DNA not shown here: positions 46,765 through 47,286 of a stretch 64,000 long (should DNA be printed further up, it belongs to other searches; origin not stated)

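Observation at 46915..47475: ECF-size sigma factor split by a single in-frame TAA into region-2 and region-4 ORFs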

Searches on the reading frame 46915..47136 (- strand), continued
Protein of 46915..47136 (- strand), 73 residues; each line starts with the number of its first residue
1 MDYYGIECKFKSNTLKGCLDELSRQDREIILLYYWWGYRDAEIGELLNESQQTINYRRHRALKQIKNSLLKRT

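Call 78: search_protein_families(library=phrogs, proteins=[L013:2451-3569:+, L013:3544-3861:+, L013:4001-4201:+, L013:4380-4607:+, L013:4733-5005:+, L013:5252-5608:+, L013:5835-6209:+, L013:6421-6690:+], max_evalue=0.001)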
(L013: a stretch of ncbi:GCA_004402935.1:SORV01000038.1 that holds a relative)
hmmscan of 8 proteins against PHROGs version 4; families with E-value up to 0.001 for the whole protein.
L013:2451-3569:+ (372 aa): 9 families
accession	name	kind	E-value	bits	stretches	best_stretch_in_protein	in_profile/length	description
phrog_270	-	DNA, RNA and nucleotide metabolism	1.3e-09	39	1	20-309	32-267/383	replication initiation protein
phrog_186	-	DNA, RNA and nucleotide metabolism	2.2e-08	35.2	1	17-172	19-161/308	DnaD-like helicase loader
phrog_15053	-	unknown function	8.8e-07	29.4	1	17-109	24-117/343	-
phrog_26369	-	DNA, RNA and nucleotide metabolism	1.7e-06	28.3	1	21-108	43-130/347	replication initiation protein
phrog_7882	-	DNA, RNA and nucleotide metabolism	2e-05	25.2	1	52-175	60-192/314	DnaD-like helicase loader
phrog_30408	-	unknown function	2.7e-05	24.6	1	52-120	50-120/318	-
phrog_391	-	DNA, RNA and nucleotide metabolism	6e-05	23.8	1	48-183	27-182/298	replication initiation O-like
phrog_19658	-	DNA, RNA and nucleotide metabolism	0.00037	21.1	1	30-110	12-90/283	replication initiation protein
phrog_345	-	DNA, RNA and nucleotide metabolism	0.00096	19.9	1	17-185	24-137/297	replication initiation O-like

L013:3544-3861:+ (105 aa): 1 family
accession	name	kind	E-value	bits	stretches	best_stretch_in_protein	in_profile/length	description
phrog_351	-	transcription regulation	2.1e-09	37.5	1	6-64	492-553/928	RNA polymerase sigma factor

L013:4001-4201:+ (66 aa): 5 families
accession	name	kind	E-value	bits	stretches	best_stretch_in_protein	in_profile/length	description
phrog_351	-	transcription regulation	2.1e-09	37.6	1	5-65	661-724/928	RNA polymerase sigma factor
phrog_36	-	transcription regulation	8.7e-06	26.5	1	3-65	125-185/220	transcriptional regulator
phrog_27454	-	transcription regulation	1e-05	26.7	1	18-63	124-169/179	RNA polymerase sigma factor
phrog_3512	-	transcription regulation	4.9e-05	24.5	1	9-63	53-109/130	sigma factor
phrog_1740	-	transcription regulation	0.0007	19.2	1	9-64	158-213/567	RNA polymerase sigma factor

L013:4380-4607:+ (75 aa): 0 families

L013:4733-5005:+ (90 aa): 1 family
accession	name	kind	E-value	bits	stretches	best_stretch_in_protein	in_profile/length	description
phrog_21372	-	unknown function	2e-05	25.5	1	44-83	28-65/72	-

L013:5252-5608:+ (118 aa): 1 family
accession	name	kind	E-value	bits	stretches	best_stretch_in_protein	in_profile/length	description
phrog_6918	-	lysis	1.5e-08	35.6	1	13-105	14-104/114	holin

L013:5835-6209:+ (124 aa): 5 families
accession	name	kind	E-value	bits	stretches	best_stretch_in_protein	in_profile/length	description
phrog_894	-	lysis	2.4e-32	113.4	1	3-123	39-174/389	endolysin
phrog_17373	-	other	1.3e-19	71.8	1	13-119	21-127/224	peptidase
phrog_28234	-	lysis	1.1e-05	25.7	1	45-122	287-370/372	endolysin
phrog_25247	-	other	5.5e-05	23.4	1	39-119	430-507/520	peptidase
phrog_2649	-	lysis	0.00022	22.2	0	60-118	69-131/261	endolysin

L013:6421-6690:+ (89 aa): 0 families
